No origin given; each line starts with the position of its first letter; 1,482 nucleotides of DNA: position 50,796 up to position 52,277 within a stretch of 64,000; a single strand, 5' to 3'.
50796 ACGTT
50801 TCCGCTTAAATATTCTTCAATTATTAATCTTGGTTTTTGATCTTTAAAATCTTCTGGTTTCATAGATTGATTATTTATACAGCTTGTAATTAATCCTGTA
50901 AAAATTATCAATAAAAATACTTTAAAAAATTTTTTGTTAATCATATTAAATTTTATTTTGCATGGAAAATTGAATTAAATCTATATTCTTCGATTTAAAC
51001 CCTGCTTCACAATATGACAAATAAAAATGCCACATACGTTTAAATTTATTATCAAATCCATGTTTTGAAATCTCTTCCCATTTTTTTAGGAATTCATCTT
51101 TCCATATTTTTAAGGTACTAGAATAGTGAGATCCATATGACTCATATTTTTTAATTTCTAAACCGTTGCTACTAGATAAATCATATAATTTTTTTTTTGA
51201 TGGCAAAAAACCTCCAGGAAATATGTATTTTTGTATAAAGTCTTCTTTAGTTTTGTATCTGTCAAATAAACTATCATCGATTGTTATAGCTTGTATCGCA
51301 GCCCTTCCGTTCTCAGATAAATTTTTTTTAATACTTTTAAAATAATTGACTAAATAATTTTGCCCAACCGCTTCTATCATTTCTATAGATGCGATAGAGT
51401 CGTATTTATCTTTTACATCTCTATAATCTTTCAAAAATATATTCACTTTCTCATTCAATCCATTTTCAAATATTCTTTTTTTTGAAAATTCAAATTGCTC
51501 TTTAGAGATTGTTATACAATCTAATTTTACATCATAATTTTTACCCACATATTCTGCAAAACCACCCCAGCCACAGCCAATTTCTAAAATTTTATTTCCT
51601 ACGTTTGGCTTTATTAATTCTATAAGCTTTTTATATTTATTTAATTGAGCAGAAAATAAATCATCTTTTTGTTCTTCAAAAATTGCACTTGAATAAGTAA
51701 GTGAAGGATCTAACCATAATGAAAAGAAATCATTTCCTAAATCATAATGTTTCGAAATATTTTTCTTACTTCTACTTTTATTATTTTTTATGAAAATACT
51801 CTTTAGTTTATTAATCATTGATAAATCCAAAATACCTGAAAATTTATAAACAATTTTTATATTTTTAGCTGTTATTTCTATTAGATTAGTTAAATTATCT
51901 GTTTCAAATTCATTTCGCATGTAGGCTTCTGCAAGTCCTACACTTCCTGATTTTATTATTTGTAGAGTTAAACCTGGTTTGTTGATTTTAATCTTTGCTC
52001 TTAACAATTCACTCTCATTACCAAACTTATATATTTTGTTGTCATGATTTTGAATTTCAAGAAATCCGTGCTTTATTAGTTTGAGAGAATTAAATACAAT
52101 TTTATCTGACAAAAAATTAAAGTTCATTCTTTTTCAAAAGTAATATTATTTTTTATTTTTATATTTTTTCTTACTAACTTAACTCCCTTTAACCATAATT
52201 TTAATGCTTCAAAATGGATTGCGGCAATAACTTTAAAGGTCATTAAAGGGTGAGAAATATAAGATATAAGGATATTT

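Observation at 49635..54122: Furan/methyl-branched fatty-acid (Ufa-like) cluster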

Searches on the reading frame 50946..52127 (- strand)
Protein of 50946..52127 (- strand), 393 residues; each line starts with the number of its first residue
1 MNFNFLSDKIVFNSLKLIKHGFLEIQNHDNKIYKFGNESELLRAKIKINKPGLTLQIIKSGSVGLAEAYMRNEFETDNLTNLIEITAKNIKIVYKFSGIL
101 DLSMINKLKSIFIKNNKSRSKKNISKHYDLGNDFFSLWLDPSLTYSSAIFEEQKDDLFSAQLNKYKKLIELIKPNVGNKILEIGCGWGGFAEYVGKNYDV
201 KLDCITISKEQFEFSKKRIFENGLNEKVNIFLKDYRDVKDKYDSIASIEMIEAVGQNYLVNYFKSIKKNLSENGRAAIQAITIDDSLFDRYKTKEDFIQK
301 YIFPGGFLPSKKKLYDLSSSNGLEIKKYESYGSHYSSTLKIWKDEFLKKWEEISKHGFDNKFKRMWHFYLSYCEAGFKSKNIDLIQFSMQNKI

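Call 3: search_protein_families(library=pfam, proteins=[window:50946-52127:-])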
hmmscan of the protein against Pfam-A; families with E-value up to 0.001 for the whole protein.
window:50946-52127:- (393 aa): 9 families
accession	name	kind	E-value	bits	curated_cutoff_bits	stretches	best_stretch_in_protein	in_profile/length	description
PF02353.26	CMAS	-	1.1e-83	281.2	27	1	117-387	3-273/273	Mycolic acid cyclopropane synthetase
PF13649.12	Methyltransf_25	-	2e-08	35.2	27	1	180-274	1-97/97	Methyltransferase domain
PF08242.18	Methyltransf_12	-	4.9e-08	34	30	1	181-275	1-97/98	Methyltransferase domain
PF13489.12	Methyltransf_23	-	5.1e-07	30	27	1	165-287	9-125/164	Methyltransferase domain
PF25371.1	DUF7884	-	7.7e-07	29.7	27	1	23-89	14-81/90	Domain of unknown function (DUF7884)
PF08241.18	Methyltransf_11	-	2.6e-06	28.4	21.2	1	181-277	1-94/95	Methyltransferase domain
PF13847.12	Methyltransf_31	-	6.7e-06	26.3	27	1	176-298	3-129/145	Methyltransferase domain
PF05175.20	MTS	-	1.1e-05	25.5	23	1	168-247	23-104/170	Methyltransferase small domain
PF05891.18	Methyltransf_PK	-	0.00029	20.9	27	1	173-279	52-160/218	AdoMet dependent proline di-methyltransferase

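Call 4: search_protein_families(library=ncbifam, proteins=[window:50946-52127:-])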
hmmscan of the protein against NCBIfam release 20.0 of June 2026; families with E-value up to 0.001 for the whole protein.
window:50946-52127:- (393 aa): 11 families
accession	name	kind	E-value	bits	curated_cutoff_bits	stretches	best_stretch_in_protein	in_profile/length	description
NF008686.0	PRK11705.1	equivalog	1.8e-79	267.5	400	1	45-389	38-370/383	cyclopropane fatty acyl phospholipid synthase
NF053839.1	CPFASynBruc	equivalog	2.4e-79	267.2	600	1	16-390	11-383/410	cyclopropane fatty acid synthase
NF040703.1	cyclopro_CfaB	exception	7.4e-65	219.2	650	1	43-387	33-372/393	C17 cyclopropane fatty acid synthase CfaB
NF040660.1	mycolic_MTase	equivalog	7.8e-45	153.6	390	1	122-390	6-282/283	cyclopropane mycolic acid synthase family methyltransferase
NF041943.1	GPPMT_Stmyces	equivalog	8.2e-10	39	400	1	126-278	30-179/272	geranyl diphosphate 2-C-methyltransferase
NF043040.1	corrin_prot_MT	hypoth_equivalog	1.7e-06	27.7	180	1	165-286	31-155/216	corrinoid protein-associated methyltransferase CpaM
TIGR01983.1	UbiG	equivalog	2.5e-06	27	102.95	1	158-281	49-154/228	bifunctional 2-polyprenyl-6-hydroxyphenol methylase/3-demethylubiquinol 3-O-methyltransferase UbiG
TIGR04371.1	methyltran_NanM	subfamily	0.00015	21.4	44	1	164-200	137-173/273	putative sugar O-methyltransferase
TIGR02021.1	BchM-ChlM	equivalog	0.00021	20.8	158.9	1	164-251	40-128/218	magnesium protoporphyrin IX methyltransferase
NF041675.1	sarc_dimgly_tmase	equivalog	0.00032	20.7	550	1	129-239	20-129/278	sarcosine/dimethylglycine N-methyltransferase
NF007023.0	PRK09489.1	equivalog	0.00042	19.6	295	1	168-247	188-267/342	16S rRNA (guanine(1207)-N(2))-methyltransferase RsmC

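Call 15: find_homologous_proteins(query=window:50946-52127:-)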
Query window:50946-52127:- (393 aa): 8000 proteins with E <= 0.001 among 8000 candidates; the best 120 are listed.
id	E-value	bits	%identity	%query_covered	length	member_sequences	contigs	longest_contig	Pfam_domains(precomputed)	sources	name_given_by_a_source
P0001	1.4e-254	862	100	100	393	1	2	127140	PF13847.13,PF13489.13,PF02353.27,PF13649.13,PF08241.19,PF08242.19,PF25371.2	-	-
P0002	1.4e-253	859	99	100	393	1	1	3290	PF13847.13,PF13489.13,PF02353.27,PF13649.13,PF08241.19,PF08242.19,PF25371.2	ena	-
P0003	2.2e-251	852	98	100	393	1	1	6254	PF13847.13,PF13489.13,PF02353.27,PF13649.13,PF08241.19,PF08242.19,PF25371.2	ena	-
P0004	3.6e-251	851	98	100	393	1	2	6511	PF13847.13,PF13489.13,PF02353.27,PF13649.13,PF08241.19,PF08242.19,PF25371.2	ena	-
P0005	6.4e-251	850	98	100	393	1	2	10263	PF13847.13,PF13489.13,PF02353.27,PF13649.13,PF08241.19,PF08242.19,PF25371.2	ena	-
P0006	9.0e-251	850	98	100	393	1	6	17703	PF13847.13,PF13489.13,PF02353.27,PF13649.13,PF08241.19,PF08242.19,PF25371.2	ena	-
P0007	9.3e-251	850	98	100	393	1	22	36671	PF13847.13,PF13489.13,PF02353.27,PF13649.13,PF08241.19,PF08242.19,PF25371.2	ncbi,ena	-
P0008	1.3e-250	849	98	100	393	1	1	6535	PF13847.13,PF13489.13,PF02353.27,PF13649.13,PF08241.19,PF08242.19,PF25371.2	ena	-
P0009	1.4e-250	849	98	100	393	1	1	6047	PF13847.13,PF13489.13,PF02353.27,PF13649.13,PF08241.19,PF08242.19,PF25371.2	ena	-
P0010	1.4e-250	849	98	100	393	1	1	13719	PF13847.13,PF13489.13,PF02353.27,PF13649.13,PF08241.19,PF08242.19,PF25371.2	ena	-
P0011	1.5e-250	849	98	100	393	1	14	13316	PF13847.13,PF13489.13,PF02353.27,PF13649.13,PF08241.19,PF08242.19,PF25371.2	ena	-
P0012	1.7e-250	849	98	100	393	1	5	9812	PF13847.13,PF13489.13,PF02353.27,PF13649.13,PF08241.19,PF08242.19,PF25371.2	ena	-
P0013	1.7e-250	849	98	100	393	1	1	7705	PF13847.13,PF13489.13,PF02353.27,PF13649.13,PF08241.19,PF08242.19,PF25371.2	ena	-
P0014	1.8e-250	849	98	100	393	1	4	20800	PF13847.13,PF13489.13,PF02353.27,PF13649.13,PF08241.19,PF08242.19,PF25371.2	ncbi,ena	-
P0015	2.1e-250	849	98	100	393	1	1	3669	PF13847.13,PF13489.13,PF02353.27,PF13649.13,PF08241.19,PF08242.19,PF25371.2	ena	-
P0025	3.3e-250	848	98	100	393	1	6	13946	PF13847.13,PF13489.13,PF02353.27,PF13649.13,PF08241.19,PF08242.19,PF25371.2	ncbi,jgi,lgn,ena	-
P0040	5.6e-250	847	98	100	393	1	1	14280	PF13847.13,PF13489.13,PF02353.27,PF13649.13,PF08241.19,PF08242.19,PF25371.2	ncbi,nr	ncbi:cyclopropane-fatty-acyl-phospholipid synthase family protein [Candidatus Pelagibacter sp.]|nr:c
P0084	1.8e-249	846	98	100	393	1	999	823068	PF13847.13,PF13489.13,PF02353.27,PF13649.13,PF08241.19,PF08242.19,PF25371.2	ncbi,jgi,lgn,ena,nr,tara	ncbi:cyclopropane-fatty-acyl-phospholipid synthase family protein [Candidatus Pelagibacter sp.]|jgi:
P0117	3.0e-249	845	98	100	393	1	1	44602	PF13847.13,PF13489.13,PF02353.27,PF13649.13,PF08241.19,PF08242.19,PF25371.2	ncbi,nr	ncbi:SAM-dependent methyltransferase [Pelagibacteraceae bacterium GOM-A4]|nr:SAM-dependent methyltra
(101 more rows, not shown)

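Call 23: search_solved_structures(query=window:50946-52127:-, max_evalue=1e-10)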
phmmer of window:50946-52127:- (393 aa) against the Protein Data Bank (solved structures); distinct sequences matched with E-value up to 1e-10: 10.
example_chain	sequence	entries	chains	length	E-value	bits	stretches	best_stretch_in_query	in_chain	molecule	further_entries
5z9o_A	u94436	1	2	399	3e-61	211.2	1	24-389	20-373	Cyclopropane-fatty-acyl-phospholipid synthase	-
6bqc_A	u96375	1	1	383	4.4e-57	197.4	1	44-387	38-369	Cyclopropane-fatty-acyl-phospholipid synthase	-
7qos_A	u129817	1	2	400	1.4e-46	162.9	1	57-377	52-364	Cyclopropane-fatty-acyl-phospholipid synthase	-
7l9u_A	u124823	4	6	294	1.5e-32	116.7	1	127-388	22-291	S-adenosylmethionine-dependent methyltransferase UmaA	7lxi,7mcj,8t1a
1kpi_A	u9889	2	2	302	2.4e-30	109.4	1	124-389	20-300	CYCLOPROPANE-FATTY-ACYL-PHOSPHOLIPID SYNTHASE 2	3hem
8raq_A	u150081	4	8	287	4.9e-30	108.4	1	126-389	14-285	Mycolic acid methyltransferase MmaA1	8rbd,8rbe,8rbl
1kp9_A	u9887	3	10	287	8.5e-28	101.1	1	122-390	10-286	CYCLOPROPANE-FATTY-ACYL-PHOSPHOLIPID SYNTHASE 1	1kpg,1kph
2fk7_A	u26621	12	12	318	8.6e-28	101.1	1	116-383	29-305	methoxy mycolic acid synthase 4 | Hydroxymycolate synthase MmaA4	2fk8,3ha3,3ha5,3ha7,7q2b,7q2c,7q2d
1tpy_A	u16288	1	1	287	1.6e-26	96.9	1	122-389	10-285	methoxy mycolic acid synthase 2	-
1l1e_A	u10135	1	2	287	2.8e-26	96.1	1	123-390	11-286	mycolic acid synthase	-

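Call 46: find_encoding_contigs(protein=P0084, flank=10000, max_places=8)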
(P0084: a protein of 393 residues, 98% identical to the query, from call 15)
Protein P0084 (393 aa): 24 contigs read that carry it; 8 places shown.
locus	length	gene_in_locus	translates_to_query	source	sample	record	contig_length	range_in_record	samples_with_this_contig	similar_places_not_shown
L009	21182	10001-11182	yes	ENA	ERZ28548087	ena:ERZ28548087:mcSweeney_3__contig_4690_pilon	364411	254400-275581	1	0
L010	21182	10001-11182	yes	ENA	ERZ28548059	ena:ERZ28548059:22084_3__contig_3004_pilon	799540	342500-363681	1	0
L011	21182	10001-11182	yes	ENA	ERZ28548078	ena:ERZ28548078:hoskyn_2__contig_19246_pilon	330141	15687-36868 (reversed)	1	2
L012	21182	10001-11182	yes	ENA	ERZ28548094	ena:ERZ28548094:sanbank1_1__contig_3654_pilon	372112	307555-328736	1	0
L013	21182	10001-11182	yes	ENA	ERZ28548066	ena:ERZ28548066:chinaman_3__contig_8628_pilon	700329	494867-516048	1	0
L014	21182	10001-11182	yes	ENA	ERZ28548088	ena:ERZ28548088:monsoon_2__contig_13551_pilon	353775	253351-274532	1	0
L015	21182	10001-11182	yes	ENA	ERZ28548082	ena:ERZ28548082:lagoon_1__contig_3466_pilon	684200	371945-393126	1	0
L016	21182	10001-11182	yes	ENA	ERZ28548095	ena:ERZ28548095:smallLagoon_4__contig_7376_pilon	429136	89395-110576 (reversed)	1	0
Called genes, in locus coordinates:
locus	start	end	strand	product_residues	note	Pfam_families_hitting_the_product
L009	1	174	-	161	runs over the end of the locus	PF13431:TPR_17 (faint), PF04212:MIT (weak), PF07719:TPR_2 (faint), PF13181:TPR_8 (faint)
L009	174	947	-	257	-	PF03746:LamB_YcsF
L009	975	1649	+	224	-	PF02682:CT_C_D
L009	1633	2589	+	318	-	PF02626:CT_A_B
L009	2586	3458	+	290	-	PF00892:EamA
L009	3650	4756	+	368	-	PF01571:GCV_T, PF08669:GCV_T_C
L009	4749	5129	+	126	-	PF01597:GCV_H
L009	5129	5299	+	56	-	PF02347:GDC-P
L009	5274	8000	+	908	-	PF02347:GDC-P, PF00266:Aminotran_5 (faint), PF02347:GDC-P, PF01212:Beta_elim_lyase (faint), PF21478:GcvP2_C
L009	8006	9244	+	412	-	PF01266:DAO (faint), PF01593:Amino_oxidase, PF13450:NAD_binding_8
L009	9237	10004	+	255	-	PF07103:DUF1365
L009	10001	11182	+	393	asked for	PF25371:DUF7884 (weak), PF02353:CMAS, PF13489:Methyltransf_23 (weak), PF08241:Methyltransf_11 (weak), PF08242:Methyltransf_12, PF13649:Methyltransf_25, PF13847:Methyltransf_31 (faint)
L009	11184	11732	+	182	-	PF12915:DUF3833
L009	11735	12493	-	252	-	PF00106:adh_short, PF08659:KR, PF13561:adh_short_C2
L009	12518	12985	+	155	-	PF03073:TspO_MBR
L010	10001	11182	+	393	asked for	PF25371:DUF7884 (weak), PF02353:CMAS, PF13489:Methyltransf_23 (weak), PF08241:Methyltransf_11 (weak), PF08242:Methyltransf_12, PF13649:Methyltransf_25, PF13847:Methyltransf_31 (faint)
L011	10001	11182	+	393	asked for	PF25371:DUF7884 (weak), PF02353:CMAS, PF13489:Methyltransf_23 (weak), PF08241:Methyltransf_11 (weak), PF08242:Methyltransf_12, PF13649:Methyltransf_25, PF13847:Methyltransf_31 (faint)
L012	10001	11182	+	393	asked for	PF25371:DUF7884 (weak), PF02353:CMAS, PF13489:Methyltransf_23 (weak), PF08241:Methyltransf_11 (weak), PF08242:Methyltransf_12, PF13649:Methyltransf_25, PF13847:Methyltransf_31 (faint)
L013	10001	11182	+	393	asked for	PF25371:DUF7884 (weak), PF02353:CMAS, PF13489:Methyltransf_23 (weak), PF08241:Methyltransf_11 (weak), PF08242:Methyltransf_12, PF13649:Methyltransf_25, PF13847:Methyltransf_31 (faint)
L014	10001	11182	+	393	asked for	PF25371:DUF7884 (weak), PF02353:CMAS, PF13489:Methyltransf_23 (weak), PF08241:Methyltransf_11 (weak), PF08242:Methyltransf_12, PF13649:Methyltransf_25, PF13847:Methyltransf_31 (faint)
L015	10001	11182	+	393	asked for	PF25371:DUF7884 (weak), PF02353:CMAS, PF13489:Methyltransf_23 (weak), PF08241:Methyltransf_11 (weak), PF08242:Methyltransf_12, PF13649:Methyltransf_25, PF13847:Methyltransf_31 (faint)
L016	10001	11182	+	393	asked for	PF25371:DUF7884 (weak), PF02353:CMAS, PF13489:Methyltransf_23 (weak), PF08241:Methyltransf_11 (weak), PF08242:Methyltransf_12, PF13649:Methyltransf_25, PF13847:Methyltransf_31 (faint)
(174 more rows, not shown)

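Call 61: search_protein_representatives(protein=window:50946-52127:-)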
Query: 393 residues. Proteins with E-value up to 0.001 (for the whole library): 12840; up to 1e-10: 6837; up to 1e-30: 1720. The best 150 are listed.
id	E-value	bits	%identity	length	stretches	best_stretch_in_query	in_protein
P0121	1.6e-143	495.1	58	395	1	1-392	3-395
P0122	2.1e-98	346.7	95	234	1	1-179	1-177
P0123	1.3e-94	334.2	46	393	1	9-388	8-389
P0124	3.2e-94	332.9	36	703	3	108-382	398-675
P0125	8.3e-93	328.3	47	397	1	54-387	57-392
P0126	1.4e-91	324.2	40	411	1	11-388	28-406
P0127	1.6e-91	324.0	41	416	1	16-390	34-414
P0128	1.7e-91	323.9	42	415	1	13-389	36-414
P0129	4.3e-91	322.6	39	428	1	10-387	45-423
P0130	1.9e-88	313.9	43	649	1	44-390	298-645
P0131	6.2e-88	312.2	43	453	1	38-387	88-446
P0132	8.1e-88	311.8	40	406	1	11-390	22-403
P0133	1.4e-87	311.0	42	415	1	40-389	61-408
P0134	2.0e-87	310.6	42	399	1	7-390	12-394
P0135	7.4e-87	308.7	43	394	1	4-389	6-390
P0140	1.5e-85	304.4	39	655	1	11-384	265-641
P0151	3.0e-83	296.8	43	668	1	7-387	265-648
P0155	4.4e-83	296.2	39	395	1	31-389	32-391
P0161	1.9e-82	294.1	42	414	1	44-389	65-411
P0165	4.2e-82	293.0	40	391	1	7-389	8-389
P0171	1.5e-81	291.2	44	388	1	19-391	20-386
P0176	8.8e-80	285.4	38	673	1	10-389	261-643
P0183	1.3e-78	281.5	37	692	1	11-386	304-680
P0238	8.0e-75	269.1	38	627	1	3-381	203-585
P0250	2.7e-74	267.3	42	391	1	12-390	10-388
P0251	3.1e-74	267.2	39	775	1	40-387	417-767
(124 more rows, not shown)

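Call 63: search_protein_families(library=pfam, proteins=[P0124, P0130, P0140, P0151, P0176, P0183, P0251, P0238, P0121, P0123], max_evalue=0.000001)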
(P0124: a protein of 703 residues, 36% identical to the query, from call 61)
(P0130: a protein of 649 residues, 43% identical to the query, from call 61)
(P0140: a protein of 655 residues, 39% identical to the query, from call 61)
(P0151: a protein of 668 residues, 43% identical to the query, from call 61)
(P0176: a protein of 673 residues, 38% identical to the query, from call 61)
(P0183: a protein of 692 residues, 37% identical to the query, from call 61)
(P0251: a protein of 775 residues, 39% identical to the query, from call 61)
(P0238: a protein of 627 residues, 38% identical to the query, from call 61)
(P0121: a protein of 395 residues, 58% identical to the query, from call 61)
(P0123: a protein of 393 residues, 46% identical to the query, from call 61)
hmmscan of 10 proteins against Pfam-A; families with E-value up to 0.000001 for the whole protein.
P0124 (703 aa): 9 families
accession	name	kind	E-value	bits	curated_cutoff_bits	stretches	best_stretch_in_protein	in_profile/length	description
PF02353.26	CMAS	-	2.2e-126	421.2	27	2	407-676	3-269/273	Mycolic acid cyclopropane synthetase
PF13649.12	Methyltransf_25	-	1.5e-28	99.7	27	2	470-566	1-97/97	Methyltransferase domain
PF08241.18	Methyltransf_11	-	7.6e-25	87.8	21.2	2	471-570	1-95/95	Methyltransferase domain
PF08242.18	Methyltransf_12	-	9.6e-20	71.6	30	2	471-568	1-98/98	Methyltransferase domain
PF13489.12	Methyltransf_23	-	8.6e-16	58.5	27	1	457-585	15-128/164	Methyltransferase domain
PF13847.12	Methyltransf_31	-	3.4e-15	56.4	27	1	465-574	2-113/145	Methyltransferase domain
PF05175.20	MTS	-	1.1e-09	38.6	23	0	457-570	22-138/170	Methyltransferase small domain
PF05401.17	NodS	-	4.3e-08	33.7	24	0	72-190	32-147/201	Nodulation protein S (NodS)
PF05891.18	Methyltransf_PK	-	5e-07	29.9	27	0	145-192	117-164/218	AdoMet dependent proline di-methyltransferase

P0130 (649 aa): 7 families
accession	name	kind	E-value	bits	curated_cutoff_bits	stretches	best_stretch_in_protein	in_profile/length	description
PF02353.26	CMAS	-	1.3e-87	294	27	1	372-642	3-273/273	Mycolic acid cyclopropane synthetase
PF07103.16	DUF1365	-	7.8e-74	248.7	25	1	8-244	2-234/235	Protein of unknown function (DUF1365)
PF13649.12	Methyltransf_25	-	6.9e-18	65.6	27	1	435-529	1-97/97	Methyltransferase domain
PF08241.18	Methyltransf_11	-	2.5e-14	54.1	21.2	1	436-530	1-92/95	Methyltransferase domain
PF08242.18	Methyltransf_12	-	2.6e-12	47.7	30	1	436-530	1-97/98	Methyltransferase domain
PF13847.12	Methyltransf_31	-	7.6e-12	45.6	27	1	430-531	2-107/145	Methyltransferase domain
PF13489.12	Methyltransf_23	-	3.1e-11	43.7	27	1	429-581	20-162/164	Methyltransferase domain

P0140 (655 aa): 7 families
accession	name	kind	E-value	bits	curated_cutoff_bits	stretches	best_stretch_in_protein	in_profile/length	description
PF02353.26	CMAS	-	4.8e-80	269.2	27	1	375-640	5-269/273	Mycolic acid cyclopropane synthetase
PF07103.16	DUF1365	-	4.3e-65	220.1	25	1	6-243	3-235/235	Protein of unknown function (DUF1365)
PF13649.12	Methyltransf_25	-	4.9e-14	53.2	27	1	436-530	1-97/97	Methyltransferase domain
PF08241.18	Methyltransf_11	-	1.2e-12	48.8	21.2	1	437-534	1-95/95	Methyltransferase domain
PF13847.12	Methyltransf_31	-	1e-10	41.9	27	1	431-538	2-113/145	Methyltransferase domain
PF08242.18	Methyltransf_12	-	1.6e-10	42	30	1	437-531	1-97/98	Methyltransferase domain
PF13489.12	Methyltransf_23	-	1.3e-09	38.5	27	1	430-545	20-124/164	Methyltransferase domain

P0151 (668 aa): 8 families
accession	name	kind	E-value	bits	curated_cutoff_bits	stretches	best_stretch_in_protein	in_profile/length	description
PF02353.26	CMAS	-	3.5e-79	266.4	27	1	380-646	6-271/273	Mycolic acid cyclopropane synthetase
PF07103.16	DUF1365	-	1e-55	189.4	25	1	5-245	1-233/235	Protein of unknown function (DUF1365)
PF13649.12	Methyltransf_25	-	4.9e-14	53.2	27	1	440-534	1-97/97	Methyltransferase domain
PF08241.18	Methyltransf_11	-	7e-12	46.3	21.2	1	441-538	1-95/95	Methyltransferase domain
PF08242.18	Methyltransf_12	-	2.4e-09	38.2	30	1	441-535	1-97/98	Methyltransferase domain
PF13489.12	Methyltransf_23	-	5.3e-09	36.5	27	1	433-545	19-123/164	Methyltransferase domain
PF13847.12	Methyltransf_31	-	1.1e-07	32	27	1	434-542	1-113/145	Methyltransferase domain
PF01728.25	FtsJ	-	5.2e-07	30.2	24.1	0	424-486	8-77/181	FtsJ-like methyltransferase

P0176 (673 aa): 4 families
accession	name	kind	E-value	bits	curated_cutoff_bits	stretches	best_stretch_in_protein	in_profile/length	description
PF02353.26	CMAS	-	1.5e-82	277.5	27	1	370-641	4-273/273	Mycolic acid cyclopropane synthetase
PF07103.16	DUF1365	-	1.2e-45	156.4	25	1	10-238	1-233/235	Protein of unknown function (DUF1365)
PF13649.12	Methyltransf_25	-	4.2e-11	43.8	27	1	432-526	1-97/97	Methyltransferase domain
PF08241.18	Methyltransf_11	-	4.1e-08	34.2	21.2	1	433-528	1-93/95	Methyltransferase domain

P0183 (692 aa): 7 families
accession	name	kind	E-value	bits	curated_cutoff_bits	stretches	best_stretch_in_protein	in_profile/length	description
PF02353.26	CMAS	-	9.6e-81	271.5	27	1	413-681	6-273/273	Mycolic acid cyclopropane synthetase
PF07103.16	DUF1365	-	1.1e-68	231.8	25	1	40-282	3-235/235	Protein of unknown function (DUF1365)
PF13649.12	Methyltransf_25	-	5.4e-15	56.3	27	1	473-567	1-97/97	Methyltransferase domain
PF08241.18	Methyltransf_11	-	8.4e-13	49.2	21.2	1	474-570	1-94/95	Methyltransferase domain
PF13489.12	Methyltransf_23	-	1.2e-12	48.3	27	1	452-585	4-131/164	Methyltransferase domain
PF08242.18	Methyltransf_12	-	6.2e-11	43.3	30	1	474-569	1-98/98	Methyltransferase domain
PF13847.12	Methyltransf_31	-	6.7e-09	36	27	1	467-575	1-113/145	Methyltransferase domain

P0251 (775 aa): 5 families
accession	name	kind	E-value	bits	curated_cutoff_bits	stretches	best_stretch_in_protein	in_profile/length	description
PF02353.26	CMAS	-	4.4e-76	256.2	27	1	499-767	6-273/273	Mycolic acid cyclopropane synthetase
PF07103.16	DUF1365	-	3.1e-49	168.2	25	1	29-296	1-232/235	Protein of unknown function (DUF1365)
PF13649.12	Methyltransf_25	-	9.2e-13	49.2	27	1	559-653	1-97/97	Methyltransferase domain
PF08241.18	Methyltransf_11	-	7.2e-10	39.8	21.2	1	561-656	2-94/95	Methyltransferase domain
PF08242.18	Methyltransf_12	-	1.8e-08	35.4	30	1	560-654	1-97/98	Methyltransferase domain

P0238 (627 aa): 5 families
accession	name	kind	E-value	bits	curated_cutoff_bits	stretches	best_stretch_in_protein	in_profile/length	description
PF02353.26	CMAS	-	2.9e-89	299.5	27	1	319-589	5-271/273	Mycolic acid cyclopropane synthetase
PF07103.16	DUF1365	-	1.9e-41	142.7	25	1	6-187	61-233/235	Protein of unknown function (DUF1365)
PF13649.12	Methyltransf_25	-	3e-09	37.9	27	1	381-474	2-97/97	Methyltransferase domain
PF13489.12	Methyltransf_23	-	1.3e-08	35.2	27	1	374-486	20-124/164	Methyltransferase domain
PF08241.18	Methyltransf_11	-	3e-07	31.4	21.2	1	381-477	1-94/95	Methyltransferase domain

P0121 (395 aa): 5 families
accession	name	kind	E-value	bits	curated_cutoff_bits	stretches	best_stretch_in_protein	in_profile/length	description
PF02353.26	CMAS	-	1.3e-80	271.1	27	1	122-390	5-273/273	Mycolic acid cyclopropane synthetase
PF08242.18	Methyltransf_12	-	5.6e-10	40.3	30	1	184-278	1-97/98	Methyltransferase domain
PF13649.12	Methyltransf_25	-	6.3e-10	40.1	27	1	183-277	1-97/97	Methyltransferase domain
PF13489.12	Methyltransf_23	-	2.4e-08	34.3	27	1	169-328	10-161/164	Methyltransferase domain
PF13847.12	Methyltransf_31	-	4.9e-07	30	27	1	179-296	3-124/145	Methyltransferase domain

P0123 (393 aa): 7 families
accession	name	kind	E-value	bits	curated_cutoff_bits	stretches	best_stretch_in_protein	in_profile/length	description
PF02353.26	CMAS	-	9.6e-84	281.4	27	1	120-388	6-273/273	Mycolic acid cyclopropane synthetase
PF13649.12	Methyltransf_25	-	2e-11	44.9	27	1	180-274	1-97/97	Methyltransferase domain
PF08242.18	Methyltransf_12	-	6.7e-10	40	30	1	181-276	1-98/98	Methyltransferase domain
PF08241.18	Methyltransf_11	-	9.4e-10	39.4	21.2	1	181-276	1-93/95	Methyltransferase domain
PF13847.12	Methyltransf_31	-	1e-07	32.2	27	1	174-296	1-127/145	Methyltransferase domain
PF13489.12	Methyltransf_23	-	2e-07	31.3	27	1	172-286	18-124/164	Methyltransferase domain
PF01728.25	FtsJ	-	7.3e-07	29.7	24.1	0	155-214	5-59/181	FtsJ-like methyltransferase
